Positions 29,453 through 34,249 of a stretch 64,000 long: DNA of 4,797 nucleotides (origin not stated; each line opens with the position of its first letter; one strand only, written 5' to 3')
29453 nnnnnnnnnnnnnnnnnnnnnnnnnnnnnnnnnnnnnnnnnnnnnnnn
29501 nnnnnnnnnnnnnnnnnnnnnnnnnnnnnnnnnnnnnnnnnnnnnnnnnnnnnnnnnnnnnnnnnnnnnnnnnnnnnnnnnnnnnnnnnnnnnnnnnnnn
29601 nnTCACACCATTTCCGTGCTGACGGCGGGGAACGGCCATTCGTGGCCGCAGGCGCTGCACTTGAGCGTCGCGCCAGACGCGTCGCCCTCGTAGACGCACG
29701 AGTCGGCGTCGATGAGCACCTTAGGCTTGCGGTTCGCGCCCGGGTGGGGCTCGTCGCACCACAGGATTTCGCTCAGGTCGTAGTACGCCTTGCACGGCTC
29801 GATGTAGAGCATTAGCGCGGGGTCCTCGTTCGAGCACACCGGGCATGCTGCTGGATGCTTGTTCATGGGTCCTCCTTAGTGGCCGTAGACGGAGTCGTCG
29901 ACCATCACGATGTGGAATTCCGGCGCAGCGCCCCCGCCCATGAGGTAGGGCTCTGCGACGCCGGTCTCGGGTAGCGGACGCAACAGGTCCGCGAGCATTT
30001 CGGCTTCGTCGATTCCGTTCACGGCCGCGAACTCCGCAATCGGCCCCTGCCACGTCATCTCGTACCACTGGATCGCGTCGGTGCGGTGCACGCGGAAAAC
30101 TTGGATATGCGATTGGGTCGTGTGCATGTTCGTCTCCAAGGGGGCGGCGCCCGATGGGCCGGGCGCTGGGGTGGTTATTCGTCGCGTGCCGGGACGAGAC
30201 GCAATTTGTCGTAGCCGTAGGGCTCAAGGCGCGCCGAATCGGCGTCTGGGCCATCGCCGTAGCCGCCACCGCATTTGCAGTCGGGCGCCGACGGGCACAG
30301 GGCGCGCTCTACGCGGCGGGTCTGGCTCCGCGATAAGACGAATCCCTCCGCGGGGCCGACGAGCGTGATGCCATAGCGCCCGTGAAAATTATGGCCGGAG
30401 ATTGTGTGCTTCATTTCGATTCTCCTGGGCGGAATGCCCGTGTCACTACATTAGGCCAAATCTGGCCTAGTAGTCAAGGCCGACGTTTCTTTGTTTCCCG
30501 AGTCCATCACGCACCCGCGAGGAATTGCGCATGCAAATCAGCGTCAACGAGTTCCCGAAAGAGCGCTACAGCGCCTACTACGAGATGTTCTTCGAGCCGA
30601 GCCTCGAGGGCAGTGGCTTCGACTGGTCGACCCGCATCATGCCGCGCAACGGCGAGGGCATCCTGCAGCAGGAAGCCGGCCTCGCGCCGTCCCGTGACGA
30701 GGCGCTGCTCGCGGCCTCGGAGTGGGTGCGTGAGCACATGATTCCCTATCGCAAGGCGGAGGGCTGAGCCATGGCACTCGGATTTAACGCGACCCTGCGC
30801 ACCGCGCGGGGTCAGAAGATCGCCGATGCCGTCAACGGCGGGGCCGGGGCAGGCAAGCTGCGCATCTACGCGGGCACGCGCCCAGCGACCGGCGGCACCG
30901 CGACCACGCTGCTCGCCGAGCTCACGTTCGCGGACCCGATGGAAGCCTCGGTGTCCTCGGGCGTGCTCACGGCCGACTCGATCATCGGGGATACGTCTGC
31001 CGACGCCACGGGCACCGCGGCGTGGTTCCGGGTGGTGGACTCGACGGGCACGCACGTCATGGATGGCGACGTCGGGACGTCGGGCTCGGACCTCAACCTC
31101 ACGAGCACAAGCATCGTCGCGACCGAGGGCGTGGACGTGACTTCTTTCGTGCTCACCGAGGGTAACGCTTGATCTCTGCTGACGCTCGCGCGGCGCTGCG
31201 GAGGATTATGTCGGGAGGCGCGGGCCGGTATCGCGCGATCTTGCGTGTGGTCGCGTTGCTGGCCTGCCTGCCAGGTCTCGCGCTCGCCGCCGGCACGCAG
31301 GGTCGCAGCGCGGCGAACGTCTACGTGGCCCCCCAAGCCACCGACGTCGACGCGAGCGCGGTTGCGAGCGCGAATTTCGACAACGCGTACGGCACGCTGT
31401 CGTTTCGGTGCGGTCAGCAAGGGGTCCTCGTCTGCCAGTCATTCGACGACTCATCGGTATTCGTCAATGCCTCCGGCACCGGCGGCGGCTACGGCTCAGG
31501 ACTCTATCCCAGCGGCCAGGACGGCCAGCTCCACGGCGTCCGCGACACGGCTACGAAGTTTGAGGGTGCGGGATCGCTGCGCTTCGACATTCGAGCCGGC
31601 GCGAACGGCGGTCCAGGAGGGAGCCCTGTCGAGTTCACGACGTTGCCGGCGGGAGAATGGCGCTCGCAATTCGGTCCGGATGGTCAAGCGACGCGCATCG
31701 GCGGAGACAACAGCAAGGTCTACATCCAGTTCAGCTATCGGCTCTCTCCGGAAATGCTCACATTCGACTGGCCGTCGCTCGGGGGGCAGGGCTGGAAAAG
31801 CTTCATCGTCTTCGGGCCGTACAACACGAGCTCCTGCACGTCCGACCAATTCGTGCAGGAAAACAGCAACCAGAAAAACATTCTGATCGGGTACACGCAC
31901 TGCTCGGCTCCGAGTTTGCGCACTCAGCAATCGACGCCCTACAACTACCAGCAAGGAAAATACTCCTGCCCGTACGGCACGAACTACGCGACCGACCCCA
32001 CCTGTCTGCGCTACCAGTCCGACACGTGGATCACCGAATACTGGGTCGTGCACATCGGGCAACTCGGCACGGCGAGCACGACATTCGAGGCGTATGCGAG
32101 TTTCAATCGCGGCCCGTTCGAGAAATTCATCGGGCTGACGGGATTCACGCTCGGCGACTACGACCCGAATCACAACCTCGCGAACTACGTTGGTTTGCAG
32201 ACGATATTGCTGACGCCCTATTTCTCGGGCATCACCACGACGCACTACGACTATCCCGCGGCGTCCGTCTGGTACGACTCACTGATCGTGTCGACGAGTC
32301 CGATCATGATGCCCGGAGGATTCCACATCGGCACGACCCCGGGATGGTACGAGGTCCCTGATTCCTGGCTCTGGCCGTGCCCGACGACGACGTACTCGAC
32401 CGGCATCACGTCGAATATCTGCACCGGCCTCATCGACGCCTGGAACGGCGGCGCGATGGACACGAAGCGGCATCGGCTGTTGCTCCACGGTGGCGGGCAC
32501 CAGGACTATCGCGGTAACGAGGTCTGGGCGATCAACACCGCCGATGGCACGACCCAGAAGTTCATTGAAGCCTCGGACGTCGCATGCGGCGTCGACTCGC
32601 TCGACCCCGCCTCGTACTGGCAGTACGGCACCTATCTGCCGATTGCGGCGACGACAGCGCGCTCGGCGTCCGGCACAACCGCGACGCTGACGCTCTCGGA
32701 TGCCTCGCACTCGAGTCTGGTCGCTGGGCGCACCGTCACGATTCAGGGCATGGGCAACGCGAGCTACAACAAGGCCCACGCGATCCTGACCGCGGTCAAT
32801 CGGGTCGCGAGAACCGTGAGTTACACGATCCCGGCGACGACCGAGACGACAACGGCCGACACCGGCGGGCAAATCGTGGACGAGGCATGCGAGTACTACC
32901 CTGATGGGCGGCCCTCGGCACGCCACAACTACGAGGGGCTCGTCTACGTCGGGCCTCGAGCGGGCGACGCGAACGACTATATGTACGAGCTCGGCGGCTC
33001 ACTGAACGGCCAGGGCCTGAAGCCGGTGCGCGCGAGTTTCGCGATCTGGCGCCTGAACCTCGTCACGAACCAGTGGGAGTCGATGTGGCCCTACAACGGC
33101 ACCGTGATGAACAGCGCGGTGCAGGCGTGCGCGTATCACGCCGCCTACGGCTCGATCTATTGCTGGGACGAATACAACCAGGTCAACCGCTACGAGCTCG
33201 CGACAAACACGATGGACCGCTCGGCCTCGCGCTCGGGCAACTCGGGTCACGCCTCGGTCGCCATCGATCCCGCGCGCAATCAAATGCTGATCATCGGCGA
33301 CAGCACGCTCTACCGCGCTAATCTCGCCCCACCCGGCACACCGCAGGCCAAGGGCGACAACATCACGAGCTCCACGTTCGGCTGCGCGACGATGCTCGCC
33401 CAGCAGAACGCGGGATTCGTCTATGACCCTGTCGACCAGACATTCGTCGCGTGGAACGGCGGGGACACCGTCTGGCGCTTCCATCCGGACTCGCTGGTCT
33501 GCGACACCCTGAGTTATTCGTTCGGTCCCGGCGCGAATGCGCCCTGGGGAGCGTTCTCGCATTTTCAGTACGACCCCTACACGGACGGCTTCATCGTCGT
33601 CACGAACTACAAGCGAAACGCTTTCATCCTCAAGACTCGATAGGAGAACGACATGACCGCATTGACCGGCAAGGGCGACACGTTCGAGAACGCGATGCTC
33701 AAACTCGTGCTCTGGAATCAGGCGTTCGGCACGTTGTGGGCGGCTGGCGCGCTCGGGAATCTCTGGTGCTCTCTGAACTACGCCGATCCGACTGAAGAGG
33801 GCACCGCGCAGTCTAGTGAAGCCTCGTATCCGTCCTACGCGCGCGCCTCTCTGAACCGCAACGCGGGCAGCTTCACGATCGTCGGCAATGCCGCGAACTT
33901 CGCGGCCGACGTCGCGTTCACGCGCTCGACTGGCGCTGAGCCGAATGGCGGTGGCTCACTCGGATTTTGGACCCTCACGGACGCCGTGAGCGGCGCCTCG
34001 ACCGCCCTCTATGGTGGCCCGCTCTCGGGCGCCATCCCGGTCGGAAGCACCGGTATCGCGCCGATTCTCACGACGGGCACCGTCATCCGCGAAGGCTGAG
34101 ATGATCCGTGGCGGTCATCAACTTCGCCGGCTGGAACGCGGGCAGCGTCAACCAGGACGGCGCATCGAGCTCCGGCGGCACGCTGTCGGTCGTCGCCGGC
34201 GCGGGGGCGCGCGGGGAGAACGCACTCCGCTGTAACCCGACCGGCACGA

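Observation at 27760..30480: Two leftward 'moron' operons wedged between the lysis cassette and the late structural region, one under a near-consensus sigma70 promoter with an adjacent C9T8 tract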

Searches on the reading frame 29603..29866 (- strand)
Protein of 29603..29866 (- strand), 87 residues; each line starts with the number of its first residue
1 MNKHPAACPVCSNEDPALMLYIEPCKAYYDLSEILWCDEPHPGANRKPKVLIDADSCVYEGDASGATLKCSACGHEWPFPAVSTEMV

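Call 3: search_protein_families(library=pfam, proteins=[window:29603-29866:-], max_evalue=1)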
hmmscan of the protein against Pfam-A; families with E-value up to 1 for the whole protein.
window:29603-29866:- (87 aa): 9 families
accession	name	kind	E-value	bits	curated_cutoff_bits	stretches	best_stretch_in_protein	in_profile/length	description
PF14311.12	DUF4379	-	0.017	15.7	24.5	1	61-77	21-37/56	Probable Treble clef zinc finger domain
PF13717.11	Zn_ribbon_4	-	0.022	15.1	30.3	1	63-78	21-36/36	zinc-ribbon domain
PF08274.17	Zn_Ribbon_YjdM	-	0.031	14.7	30.8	1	59-78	14-30/30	PhnA Zinc-Ribbon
PF01096.23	Zn_ribbon_TFIIS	-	0.048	13.9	21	0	69-77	30-38/39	Transcription factor S-II (TFIIS)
PF10571.15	UPF0547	-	0.049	14.2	29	1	66-78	13-25/26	Uncharacterised protein family UPF0547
PF24859.1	FdhE_central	-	0.1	13.2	27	0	68-78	26-36/39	FdhE, central domain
PF21349.2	RUBY_RBDX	-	0.16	11.9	26.5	0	3-12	14-23/30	Rubrerythrin, rubredoxin-like domain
PF20120.5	DUF6510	-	0.17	12.2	26.4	1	58-81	17-40/86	Family of unknown function (DUF6510)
PF24029.1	DUF7340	-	0.29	11.4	27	0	68-78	39-49/62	Domain of unknown function (DUF7340)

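Call 4: search_protein_families(library=phrogs, proteins=[window:29603-29866:-], max_evalue=1)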
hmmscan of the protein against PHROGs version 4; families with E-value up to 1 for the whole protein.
window:29603-29866:- (87 aa): 1 family
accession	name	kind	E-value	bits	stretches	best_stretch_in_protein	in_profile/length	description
phrog_28845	-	unknown function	0.22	12.9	1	46-67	50-71/84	-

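Call 8: search_protein_families(library=padloc, proteins=[window:29603-29866:-], max_evalue=1)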
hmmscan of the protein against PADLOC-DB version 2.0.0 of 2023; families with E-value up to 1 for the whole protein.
window:29603-29866:- (87 aa): 0 families

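Call 9: search_protein_families(library=ncbifam, proteins=[window:29603-29866:-], max_evalue=1)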
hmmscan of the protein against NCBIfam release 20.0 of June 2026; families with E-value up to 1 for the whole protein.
window:29603-29866:- (87 aa): 4 families
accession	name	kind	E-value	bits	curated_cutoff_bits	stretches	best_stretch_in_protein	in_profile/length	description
TIGR02605.1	CxxC_CxxC_SSSS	subfamily_domain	0.081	13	31.3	0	4-16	25-37/52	FmdB family zinc ribbon protein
NF003008.0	PRK03824.1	equivalog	0.16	11.9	125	1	64-84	67-87/135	hydrogenase nickel incorporation protein HypA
NF047912.1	ECs_2282_CxxC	subfamily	0.17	11.8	37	0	67-76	2-11/60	ECs_2282 family putative zinc-binding protein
TIGR04165.1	methano_modCys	hypoth_equivalog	0.27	11.5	60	0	7-75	9-44/50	TIGR04165 family Cys-rich peptide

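Call 78: find_related_loci(query=window:29603-29866:-, collection=viral_contigs, flank=5000)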
Query window:29603-29866:- (87 aa) in viral_contigs; peptide patterns used: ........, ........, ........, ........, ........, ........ (x = any residue, [..] = any of these).
1 stretches matched a pattern, but none encodes a relative of the query by tblastn (E <= 1e-3).

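Call 81: search_solved_structures(query=window:29603-29866:-, max_evalue=10)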
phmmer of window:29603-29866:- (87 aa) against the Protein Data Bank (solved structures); distinct sequences matched with E-value up to 10: 6.
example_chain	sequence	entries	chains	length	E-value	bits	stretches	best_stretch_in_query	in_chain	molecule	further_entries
5fj8_I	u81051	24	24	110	0.17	15.6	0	58-82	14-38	DNA-DIRECTED RNA POLYMERASE III SUBUNIT RPC10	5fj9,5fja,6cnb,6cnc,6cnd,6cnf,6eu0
7sch_A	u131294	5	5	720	0.39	14.5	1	6-61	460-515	Exostosin-1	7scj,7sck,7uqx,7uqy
7zay_A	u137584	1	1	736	0.4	14.4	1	6-61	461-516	Exostosin-1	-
6l35_K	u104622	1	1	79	2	12.2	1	42-75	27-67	PsaK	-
7ksq_K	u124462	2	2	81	2.1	12.2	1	42-75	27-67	PsaK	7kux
7xqp_K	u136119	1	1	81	2.1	12.1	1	42-75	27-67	PsaK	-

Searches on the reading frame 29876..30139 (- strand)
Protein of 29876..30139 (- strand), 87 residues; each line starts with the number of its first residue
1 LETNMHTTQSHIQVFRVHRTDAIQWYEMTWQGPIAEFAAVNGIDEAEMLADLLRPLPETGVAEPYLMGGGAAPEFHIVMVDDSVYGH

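Call 3: search_protein_families(library=pfam, proteins=[window:29876-30139:-], max_evalue=1)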
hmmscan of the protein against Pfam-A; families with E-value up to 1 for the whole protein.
window:29876-30139:- (87 aa): 0 families

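Call 4: search_protein_families(library=phrogs, proteins=[window:29876-30139:-], max_evalue=1)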
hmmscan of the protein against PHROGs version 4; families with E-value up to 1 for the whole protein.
window:29876-30139:- (87 aa): 0 families

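Call 8: search_protein_families(library=padloc, proteins=[window:29876-30139:-], max_evalue=1)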
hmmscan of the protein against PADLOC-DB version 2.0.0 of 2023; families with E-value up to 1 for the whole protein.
window:29876-30139:- (87 aa): 0 families

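Call 9: search_protein_families(library=ncbifam, proteins=[window:29876-30139:-], max_evalue=1)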
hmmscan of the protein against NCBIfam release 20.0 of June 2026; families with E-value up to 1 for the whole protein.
window:29876-30139:- (87 aa): 0 families

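Call 77: find_related_loci(query=window:29876-30139:-, collection=viral_contigs, flank=5000)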
Query window:29876-30139:- (87 aa) in viral_contigs; peptide patterns used: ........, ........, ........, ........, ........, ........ (x = any residue, [..] = any of these).
2 stretches matched a pattern, but none encodes a relative of the query by tblastn (E <= 1e-3).

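Call 80: search_solved_structures(query=window:29876-30139:-, max_evalue=10)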
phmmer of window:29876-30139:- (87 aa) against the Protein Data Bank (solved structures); distinct sequences matched with E-value up to 10: 2.
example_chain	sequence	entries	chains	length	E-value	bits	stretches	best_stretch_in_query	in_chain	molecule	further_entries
2pw6_A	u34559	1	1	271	0.36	14.2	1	27-70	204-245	Uncharacterized protein ygiD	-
3ang_C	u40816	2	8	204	1.2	12.5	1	24-62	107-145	Transcriptional repressor, TetR family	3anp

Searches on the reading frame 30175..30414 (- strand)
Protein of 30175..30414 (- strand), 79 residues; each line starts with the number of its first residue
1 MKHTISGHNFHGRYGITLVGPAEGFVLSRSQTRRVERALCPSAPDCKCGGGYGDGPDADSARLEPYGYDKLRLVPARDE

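Call 3: search_protein_families(library=pfam, proteins=[window:30175-30414:-], max_evalue=1)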
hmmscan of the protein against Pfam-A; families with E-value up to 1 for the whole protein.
window:30175-30414:- (79 aa): 0 families

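Call 4: search_protein_families(library=phrogs, proteins=[window:30175-30414:-], max_evalue=1)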
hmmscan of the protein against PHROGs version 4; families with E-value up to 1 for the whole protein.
window:30175-30414:- (79 aa): 1 family
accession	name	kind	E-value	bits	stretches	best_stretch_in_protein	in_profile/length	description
phrog_5500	-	unknown function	0.3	12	1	33-62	13-42/72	-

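Call 8: search_protein_families(library=padloc, proteins=[window:30175-30414:-], max_evalue=1)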
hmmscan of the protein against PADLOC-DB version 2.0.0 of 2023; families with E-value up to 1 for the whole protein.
window:30175-30414:- (79 aa): 0 families

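Call 9: search_protein_families(library=ncbifam, proteins=[window:30175-30414:-], max_evalue=1)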
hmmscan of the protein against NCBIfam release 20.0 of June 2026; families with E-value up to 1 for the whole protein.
window:30175-30414:- (79 aa): 0 families

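Call 76: find_related_loci(query=window:30175-30414:-, collection=viral_contigs, flank=5000)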
Query window:30175-30414:- (79 aa) in viral_contigs; peptide patterns used: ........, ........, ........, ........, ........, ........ (x = any residue, [..] = any of these).
25 stretches matched a pattern; 1 encode a relative of the query (tblastn E <= 1e-3); 1 distinct loci.
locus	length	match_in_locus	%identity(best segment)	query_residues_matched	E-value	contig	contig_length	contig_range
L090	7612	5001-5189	38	27-79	8e-7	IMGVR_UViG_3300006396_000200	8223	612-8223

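Call 79: search_solved_structures(query=window:30175-30414:-, max_evalue=10)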
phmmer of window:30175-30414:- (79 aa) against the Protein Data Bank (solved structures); distinct sequences matched with E-value up to 10: 0.

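Call 85: find_homologous_proteins(query=window:30175-30414:-, max_evalue=0.01)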
Query window:30175-30414:- (79 aa): 14 proteins with E <= 0.01 among 15 candidates.
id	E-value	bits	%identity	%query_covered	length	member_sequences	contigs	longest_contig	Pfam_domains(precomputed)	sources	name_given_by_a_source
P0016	9.7e-49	180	100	100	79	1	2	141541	-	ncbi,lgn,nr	ncbi:MAG: hypothetical protein HY749_16215 [Gammaproteobacteria bacterium]|nr:hypothetical protein [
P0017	3.3e-22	96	64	96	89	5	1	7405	-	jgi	jgi:hypothetical protein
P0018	4.8e-22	95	59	100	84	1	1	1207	-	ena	-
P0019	6.4e-22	95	57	97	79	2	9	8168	-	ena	-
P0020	8.1e-22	94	55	97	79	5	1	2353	-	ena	-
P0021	2.4e-21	93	62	97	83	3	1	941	-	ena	-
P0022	2.4e-21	93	64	96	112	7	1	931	-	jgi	-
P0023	3.9e-21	92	64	96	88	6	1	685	-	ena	-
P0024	6.0e-21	92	65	96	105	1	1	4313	-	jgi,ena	-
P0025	1.6e-20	90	59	95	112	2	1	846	-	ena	-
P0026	1.5e-19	87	59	95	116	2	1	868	-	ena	-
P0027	2.6e-19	86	61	94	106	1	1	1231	-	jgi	jgi:hypothetical protein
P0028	4.9e-16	76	59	80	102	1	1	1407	-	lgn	-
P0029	5.1e-13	66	49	95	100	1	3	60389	-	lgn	-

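Call 86: find_encoding_contigs(protein=P0029, flank=6000, max_places=2)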
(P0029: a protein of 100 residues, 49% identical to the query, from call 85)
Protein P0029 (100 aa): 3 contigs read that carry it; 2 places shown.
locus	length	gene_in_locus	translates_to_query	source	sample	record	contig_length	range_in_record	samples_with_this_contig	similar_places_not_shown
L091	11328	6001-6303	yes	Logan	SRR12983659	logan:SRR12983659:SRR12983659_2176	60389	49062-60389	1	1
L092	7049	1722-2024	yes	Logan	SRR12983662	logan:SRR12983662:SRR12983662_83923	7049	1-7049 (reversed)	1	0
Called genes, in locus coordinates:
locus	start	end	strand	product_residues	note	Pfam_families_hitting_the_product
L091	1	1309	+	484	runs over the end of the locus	PF08706:D5_N, PF19263:DUF5906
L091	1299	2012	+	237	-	PF03692:CxxCxxCC (weak)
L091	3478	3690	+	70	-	-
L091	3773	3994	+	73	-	-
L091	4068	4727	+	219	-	-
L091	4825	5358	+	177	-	-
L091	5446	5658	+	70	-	-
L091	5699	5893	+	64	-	-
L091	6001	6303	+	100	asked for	-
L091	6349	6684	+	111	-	-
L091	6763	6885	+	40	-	-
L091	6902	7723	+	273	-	-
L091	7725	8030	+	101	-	-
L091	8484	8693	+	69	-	-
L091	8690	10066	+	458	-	PF02195:ParB_N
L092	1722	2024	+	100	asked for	-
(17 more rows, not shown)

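Call 87: find_encoding_contigs(protein=P0019, flank=6000, max_places=3)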
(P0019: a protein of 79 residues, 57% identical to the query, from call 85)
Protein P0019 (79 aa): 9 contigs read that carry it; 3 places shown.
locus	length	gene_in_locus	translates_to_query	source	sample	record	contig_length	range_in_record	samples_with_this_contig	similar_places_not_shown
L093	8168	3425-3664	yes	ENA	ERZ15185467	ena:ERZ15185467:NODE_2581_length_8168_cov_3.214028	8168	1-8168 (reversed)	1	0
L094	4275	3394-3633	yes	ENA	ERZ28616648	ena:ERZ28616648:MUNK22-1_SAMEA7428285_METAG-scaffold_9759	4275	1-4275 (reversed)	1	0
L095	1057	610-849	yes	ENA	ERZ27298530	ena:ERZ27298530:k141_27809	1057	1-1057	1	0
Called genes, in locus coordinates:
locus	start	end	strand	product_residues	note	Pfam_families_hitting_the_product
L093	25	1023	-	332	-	PF04586:Peptidase_S78 (weak)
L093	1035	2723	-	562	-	PF05136:Phage_portal_2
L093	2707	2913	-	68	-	-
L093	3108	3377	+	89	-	-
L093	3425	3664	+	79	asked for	-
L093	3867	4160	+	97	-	-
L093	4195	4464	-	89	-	PF13936:HTH_38 (weak)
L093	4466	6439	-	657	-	PF05876:GpA_ATPase, PF20454:GpA_nuclease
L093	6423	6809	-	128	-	-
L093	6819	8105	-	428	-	PF02195:ParB_N, PF01555:N6_N4_Mtase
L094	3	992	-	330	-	?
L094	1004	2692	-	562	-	PF05136:Phage_portal_2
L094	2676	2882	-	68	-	-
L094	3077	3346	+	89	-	-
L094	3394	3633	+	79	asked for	-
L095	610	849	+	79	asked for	-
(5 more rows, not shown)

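Call 88: find_encoding_contigs(protein=P0017, flank=6000, max_places=2)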
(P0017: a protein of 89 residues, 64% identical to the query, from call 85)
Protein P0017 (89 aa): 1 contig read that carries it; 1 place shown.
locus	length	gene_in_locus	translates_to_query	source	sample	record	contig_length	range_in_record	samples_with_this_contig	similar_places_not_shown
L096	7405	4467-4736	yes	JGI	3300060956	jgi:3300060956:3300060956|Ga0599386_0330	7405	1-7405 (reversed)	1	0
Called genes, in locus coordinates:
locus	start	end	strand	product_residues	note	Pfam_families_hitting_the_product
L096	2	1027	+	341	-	?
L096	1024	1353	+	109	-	-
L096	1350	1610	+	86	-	-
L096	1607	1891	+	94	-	-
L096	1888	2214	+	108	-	-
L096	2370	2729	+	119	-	-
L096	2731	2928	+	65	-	-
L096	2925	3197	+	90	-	-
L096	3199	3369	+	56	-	PF13551:HTH_29 (weak), PF12728:HTH_17, PF13384:HTH_23 (weak), PF13518:HTH_28 (weak), PF00376:MerR (weak)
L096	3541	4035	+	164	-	-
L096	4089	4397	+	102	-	-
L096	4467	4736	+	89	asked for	-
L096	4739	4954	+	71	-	-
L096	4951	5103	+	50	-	-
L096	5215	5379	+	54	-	-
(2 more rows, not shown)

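Call 127: search_dna_similar(query=P0016, collection=phages, mode=protein, max_evalue=0.01)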
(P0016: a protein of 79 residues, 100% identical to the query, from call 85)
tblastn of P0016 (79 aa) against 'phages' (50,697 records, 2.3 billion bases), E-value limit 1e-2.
No match.

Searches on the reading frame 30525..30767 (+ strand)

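Call 3: search_protein_families(library=pfam, proteins=[window:30525-30767:+], max_evalue=1)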
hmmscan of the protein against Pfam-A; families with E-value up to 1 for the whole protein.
window:30525-30767:+ (80 aa): 0 families

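Call 4: search_protein_families(library=phrogs, proteins=[window:30525-30767:+], max_evalue=1)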
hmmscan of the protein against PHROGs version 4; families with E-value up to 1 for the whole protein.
window:30525-30767:+ (80 aa): 1 family
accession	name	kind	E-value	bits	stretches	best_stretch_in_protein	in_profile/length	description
phrog_17869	-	unknown function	0.075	14.5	1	52-77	70-95/97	-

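Call 8: search_protein_families(library=padloc, proteins=[window:30525-30767:+], max_evalue=1)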
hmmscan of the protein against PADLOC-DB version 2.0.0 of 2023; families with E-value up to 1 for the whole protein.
window:30525-30767:+ (80 aa): 0 families

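Call 9: search_protein_families(library=ncbifam, proteins=[window:30525-30767:+], max_evalue=1)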
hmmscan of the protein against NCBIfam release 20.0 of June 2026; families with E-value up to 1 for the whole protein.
window:30525-30767:+ (80 aa): 0 families

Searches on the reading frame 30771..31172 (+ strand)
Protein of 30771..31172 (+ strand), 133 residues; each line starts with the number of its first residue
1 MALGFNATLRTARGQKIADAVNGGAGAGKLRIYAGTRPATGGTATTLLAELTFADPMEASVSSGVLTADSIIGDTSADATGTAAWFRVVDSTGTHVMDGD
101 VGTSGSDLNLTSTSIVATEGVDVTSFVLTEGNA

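Call 98: search_protein_families(library=phrogs, proteins=[window:30771-31172:+], max_evalue=0.001)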
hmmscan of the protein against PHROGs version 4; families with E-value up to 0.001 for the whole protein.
window:30771-31172:+ (133 aa): 1 family
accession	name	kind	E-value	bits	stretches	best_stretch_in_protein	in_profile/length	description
phrog_3758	-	head and packaging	5.7e-30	105.1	1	7-131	7-138/140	virion structural protein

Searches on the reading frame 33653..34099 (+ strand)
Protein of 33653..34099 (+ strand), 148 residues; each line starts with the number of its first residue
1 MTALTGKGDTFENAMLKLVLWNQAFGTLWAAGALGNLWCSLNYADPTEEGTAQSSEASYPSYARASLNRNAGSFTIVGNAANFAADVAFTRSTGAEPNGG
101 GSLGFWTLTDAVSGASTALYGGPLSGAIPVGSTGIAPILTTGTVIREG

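Call 98: search_protein_families(library=phrogs, proteins=[window:33653-34099:+], max_evalue=0.001)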
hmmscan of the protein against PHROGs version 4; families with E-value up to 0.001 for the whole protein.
window:33653-34099:+ (148 aa): 1 family
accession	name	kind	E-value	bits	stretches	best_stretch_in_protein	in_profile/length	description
phrog_240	-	head and packaging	1.3e-05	26.1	1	10-145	66-186/200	head protein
